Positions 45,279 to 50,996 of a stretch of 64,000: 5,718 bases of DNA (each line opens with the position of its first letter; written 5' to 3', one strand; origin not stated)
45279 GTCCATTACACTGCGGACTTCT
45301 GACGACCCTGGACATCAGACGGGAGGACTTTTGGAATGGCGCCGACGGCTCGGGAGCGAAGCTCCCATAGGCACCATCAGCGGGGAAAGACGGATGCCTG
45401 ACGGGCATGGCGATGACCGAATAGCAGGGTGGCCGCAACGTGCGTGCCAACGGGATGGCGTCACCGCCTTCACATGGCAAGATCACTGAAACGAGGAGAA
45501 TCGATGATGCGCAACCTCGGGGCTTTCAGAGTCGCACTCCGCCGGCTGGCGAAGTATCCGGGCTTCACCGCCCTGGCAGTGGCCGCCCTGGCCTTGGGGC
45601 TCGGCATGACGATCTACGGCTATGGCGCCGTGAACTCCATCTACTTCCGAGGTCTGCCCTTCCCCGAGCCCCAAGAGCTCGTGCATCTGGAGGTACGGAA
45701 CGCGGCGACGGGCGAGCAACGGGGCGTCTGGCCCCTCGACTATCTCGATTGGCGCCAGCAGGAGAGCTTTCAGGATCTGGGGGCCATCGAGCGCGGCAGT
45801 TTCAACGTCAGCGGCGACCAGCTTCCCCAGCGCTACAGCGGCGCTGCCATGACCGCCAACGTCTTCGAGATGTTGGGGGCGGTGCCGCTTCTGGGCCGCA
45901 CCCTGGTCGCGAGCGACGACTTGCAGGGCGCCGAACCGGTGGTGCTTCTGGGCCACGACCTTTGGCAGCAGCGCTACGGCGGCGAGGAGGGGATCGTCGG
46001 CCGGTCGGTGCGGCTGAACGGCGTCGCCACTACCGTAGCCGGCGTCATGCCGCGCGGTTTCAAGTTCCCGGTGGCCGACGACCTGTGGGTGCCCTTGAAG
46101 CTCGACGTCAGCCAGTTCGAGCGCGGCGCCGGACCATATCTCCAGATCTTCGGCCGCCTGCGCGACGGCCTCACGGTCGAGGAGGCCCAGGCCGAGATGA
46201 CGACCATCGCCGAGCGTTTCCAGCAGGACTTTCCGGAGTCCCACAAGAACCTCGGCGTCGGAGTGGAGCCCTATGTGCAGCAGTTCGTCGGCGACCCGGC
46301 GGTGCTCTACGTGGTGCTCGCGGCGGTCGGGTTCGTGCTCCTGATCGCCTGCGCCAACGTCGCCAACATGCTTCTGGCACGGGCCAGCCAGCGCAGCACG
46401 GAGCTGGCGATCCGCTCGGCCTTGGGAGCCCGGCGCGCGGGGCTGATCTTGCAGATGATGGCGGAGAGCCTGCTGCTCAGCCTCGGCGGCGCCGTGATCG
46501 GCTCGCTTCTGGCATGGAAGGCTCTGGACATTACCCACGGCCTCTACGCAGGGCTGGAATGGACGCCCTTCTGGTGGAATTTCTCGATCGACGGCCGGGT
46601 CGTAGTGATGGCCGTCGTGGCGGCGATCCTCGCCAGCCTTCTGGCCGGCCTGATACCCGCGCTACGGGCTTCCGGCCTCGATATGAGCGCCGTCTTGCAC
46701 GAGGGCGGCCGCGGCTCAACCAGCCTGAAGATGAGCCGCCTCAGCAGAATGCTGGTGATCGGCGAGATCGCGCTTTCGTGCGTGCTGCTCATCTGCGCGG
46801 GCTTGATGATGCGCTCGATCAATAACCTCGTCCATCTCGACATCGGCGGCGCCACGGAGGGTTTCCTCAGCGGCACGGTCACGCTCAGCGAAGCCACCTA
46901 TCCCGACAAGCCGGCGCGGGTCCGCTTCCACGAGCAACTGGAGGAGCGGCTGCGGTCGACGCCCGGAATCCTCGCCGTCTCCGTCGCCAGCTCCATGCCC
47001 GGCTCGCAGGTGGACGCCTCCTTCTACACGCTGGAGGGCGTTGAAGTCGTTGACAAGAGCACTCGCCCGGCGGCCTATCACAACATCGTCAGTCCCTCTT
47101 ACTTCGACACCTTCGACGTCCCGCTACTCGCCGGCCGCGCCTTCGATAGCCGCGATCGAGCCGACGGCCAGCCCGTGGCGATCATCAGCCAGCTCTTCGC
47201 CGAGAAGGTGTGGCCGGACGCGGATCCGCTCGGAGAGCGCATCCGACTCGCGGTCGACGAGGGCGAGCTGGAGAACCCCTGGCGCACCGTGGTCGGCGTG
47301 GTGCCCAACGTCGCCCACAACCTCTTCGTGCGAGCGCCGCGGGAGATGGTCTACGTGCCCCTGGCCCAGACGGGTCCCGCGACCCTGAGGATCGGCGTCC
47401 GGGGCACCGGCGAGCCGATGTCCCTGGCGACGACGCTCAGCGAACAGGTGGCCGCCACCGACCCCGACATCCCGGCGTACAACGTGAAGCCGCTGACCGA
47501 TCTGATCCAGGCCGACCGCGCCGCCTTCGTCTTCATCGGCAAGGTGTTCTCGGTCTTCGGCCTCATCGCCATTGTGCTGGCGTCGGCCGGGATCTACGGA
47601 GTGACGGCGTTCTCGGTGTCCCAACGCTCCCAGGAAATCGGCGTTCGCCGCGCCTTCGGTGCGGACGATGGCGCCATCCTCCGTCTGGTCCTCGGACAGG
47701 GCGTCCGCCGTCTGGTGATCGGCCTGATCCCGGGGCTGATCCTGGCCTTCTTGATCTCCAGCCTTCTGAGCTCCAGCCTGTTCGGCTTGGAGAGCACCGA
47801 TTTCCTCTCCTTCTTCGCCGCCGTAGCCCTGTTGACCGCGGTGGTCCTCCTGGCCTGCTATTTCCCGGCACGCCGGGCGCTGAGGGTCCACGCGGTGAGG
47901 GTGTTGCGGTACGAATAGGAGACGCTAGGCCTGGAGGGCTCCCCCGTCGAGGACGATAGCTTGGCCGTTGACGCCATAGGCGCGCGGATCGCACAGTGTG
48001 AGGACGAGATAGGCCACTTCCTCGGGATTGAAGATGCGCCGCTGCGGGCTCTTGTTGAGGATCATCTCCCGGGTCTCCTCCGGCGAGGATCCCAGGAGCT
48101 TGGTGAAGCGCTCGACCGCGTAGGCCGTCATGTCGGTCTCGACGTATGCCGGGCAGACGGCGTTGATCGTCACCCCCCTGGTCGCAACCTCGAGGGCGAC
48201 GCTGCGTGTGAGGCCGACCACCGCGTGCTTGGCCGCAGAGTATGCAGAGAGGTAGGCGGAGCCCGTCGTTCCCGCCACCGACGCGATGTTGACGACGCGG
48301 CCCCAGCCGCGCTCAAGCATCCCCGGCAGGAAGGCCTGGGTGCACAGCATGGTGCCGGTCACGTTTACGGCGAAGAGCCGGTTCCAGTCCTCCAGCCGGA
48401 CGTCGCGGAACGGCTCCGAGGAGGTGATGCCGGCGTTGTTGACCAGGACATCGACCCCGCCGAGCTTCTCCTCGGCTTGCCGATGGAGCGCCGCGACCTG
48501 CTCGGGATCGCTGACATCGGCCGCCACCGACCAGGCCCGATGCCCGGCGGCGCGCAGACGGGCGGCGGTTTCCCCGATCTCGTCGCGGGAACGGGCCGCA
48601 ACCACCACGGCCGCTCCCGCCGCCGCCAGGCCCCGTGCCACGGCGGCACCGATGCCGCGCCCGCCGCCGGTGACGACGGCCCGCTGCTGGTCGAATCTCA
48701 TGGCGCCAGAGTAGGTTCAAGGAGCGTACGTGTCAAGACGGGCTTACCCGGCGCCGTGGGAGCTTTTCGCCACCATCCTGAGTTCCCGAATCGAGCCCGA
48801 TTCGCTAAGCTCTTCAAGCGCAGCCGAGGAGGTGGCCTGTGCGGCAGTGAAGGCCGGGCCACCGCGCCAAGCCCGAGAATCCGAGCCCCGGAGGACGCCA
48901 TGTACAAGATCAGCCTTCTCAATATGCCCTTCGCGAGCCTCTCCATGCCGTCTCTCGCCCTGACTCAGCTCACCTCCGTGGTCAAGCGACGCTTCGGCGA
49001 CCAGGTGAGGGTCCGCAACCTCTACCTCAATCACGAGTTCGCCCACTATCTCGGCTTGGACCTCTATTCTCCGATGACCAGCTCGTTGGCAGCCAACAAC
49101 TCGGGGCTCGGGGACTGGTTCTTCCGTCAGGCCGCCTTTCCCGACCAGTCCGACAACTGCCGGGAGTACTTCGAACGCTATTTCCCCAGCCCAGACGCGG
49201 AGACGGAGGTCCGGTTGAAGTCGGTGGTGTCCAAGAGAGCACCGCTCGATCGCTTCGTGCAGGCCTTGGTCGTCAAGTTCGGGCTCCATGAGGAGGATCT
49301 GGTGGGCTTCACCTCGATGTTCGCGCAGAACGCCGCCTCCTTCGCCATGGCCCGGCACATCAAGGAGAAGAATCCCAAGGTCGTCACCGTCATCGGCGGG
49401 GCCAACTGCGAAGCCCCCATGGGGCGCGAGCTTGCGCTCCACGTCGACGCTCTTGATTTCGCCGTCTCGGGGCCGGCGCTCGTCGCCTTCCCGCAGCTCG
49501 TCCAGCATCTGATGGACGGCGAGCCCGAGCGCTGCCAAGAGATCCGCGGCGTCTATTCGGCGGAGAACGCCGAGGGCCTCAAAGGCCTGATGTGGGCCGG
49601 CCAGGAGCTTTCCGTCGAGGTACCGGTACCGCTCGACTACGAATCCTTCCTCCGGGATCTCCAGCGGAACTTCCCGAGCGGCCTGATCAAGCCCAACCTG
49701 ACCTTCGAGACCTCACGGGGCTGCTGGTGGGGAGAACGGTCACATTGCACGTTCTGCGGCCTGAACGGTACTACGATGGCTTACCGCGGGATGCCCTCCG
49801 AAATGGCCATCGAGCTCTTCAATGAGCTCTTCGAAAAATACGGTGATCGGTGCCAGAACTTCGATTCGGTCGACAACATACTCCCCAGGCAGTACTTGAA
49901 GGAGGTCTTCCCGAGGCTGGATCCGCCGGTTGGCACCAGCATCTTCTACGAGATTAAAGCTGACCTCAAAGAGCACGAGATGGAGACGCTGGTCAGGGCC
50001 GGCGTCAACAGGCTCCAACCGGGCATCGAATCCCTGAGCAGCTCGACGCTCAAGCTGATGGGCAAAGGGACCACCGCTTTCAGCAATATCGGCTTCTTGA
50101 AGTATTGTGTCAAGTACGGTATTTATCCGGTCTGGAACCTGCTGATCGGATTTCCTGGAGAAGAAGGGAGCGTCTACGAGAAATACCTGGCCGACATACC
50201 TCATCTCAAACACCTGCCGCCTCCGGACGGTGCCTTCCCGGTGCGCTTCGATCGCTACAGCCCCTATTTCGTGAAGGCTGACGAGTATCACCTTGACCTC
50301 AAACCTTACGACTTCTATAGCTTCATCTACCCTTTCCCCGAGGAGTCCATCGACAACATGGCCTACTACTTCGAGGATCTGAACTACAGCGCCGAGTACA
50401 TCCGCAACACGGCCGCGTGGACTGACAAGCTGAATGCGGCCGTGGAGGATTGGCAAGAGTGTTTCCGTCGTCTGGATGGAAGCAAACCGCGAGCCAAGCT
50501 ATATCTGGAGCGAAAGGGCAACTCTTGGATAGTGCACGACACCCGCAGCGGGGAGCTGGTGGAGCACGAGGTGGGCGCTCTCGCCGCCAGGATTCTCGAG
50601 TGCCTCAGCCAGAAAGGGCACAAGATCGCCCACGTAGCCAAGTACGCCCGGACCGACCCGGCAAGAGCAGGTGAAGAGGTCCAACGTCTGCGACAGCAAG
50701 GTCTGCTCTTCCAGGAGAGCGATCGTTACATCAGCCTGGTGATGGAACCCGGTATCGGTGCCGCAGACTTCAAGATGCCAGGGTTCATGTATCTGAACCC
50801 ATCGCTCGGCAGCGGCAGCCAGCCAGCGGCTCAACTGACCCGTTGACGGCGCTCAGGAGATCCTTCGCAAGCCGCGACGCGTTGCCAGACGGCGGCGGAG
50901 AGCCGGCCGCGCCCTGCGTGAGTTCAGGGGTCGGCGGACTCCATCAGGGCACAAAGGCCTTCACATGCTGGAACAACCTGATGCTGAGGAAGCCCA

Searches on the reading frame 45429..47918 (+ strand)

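Call 8: search_protein_families(library=pfam, proteins=[window:45429-47918:+], max_evalue=0.001)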
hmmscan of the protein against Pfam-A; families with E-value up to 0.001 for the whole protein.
window:45429-47918:+ (829 aa): 2 families
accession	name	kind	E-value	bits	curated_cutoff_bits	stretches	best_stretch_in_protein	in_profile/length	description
PF12704.14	MacB_PCD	-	1.7e-33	117.1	27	2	47-259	1-206/207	MacB-like periplasmic core domain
PF02687.27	FtsX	-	5.8e-29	101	25.5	2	709-820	2-118/120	FtsX-like permease C-terminal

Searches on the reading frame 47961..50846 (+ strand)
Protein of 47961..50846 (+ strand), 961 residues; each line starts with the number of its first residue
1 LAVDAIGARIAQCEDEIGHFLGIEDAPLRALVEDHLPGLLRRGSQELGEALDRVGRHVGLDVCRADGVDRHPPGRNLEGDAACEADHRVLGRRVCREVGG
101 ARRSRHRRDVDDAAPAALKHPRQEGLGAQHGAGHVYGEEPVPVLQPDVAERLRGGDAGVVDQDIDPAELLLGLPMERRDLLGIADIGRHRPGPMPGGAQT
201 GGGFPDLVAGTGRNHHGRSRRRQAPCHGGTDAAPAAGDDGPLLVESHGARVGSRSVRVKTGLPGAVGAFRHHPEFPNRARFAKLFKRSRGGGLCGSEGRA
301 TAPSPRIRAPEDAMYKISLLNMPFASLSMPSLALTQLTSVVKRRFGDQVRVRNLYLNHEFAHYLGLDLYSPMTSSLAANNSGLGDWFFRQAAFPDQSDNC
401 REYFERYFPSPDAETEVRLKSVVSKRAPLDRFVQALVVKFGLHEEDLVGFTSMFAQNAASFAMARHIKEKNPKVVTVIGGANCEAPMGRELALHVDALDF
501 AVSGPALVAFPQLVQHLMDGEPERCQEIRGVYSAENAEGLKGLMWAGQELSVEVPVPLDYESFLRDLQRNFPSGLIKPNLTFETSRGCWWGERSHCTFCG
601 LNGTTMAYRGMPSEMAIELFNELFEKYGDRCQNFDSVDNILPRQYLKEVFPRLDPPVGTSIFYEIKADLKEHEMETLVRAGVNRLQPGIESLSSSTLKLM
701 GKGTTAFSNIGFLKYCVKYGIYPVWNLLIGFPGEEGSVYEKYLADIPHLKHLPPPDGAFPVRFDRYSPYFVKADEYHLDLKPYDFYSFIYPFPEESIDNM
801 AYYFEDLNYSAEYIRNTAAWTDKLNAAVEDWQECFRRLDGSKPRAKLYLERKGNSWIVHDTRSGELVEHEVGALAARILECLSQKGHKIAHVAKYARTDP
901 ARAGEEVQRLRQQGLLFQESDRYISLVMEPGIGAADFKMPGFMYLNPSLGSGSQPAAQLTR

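Call 8: search_protein_families(library=pfam, proteins=[window:47961-50846:+], max_evalue=0.001)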
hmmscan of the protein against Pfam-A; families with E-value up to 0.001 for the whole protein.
window:47961-50846:+ (961 aa): 1 family
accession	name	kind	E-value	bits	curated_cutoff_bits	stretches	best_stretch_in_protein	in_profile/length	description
PF04055.27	Radical_SAM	-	2.3e-11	44.6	29.5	1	583-735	2-155/166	Radical SAM superfamily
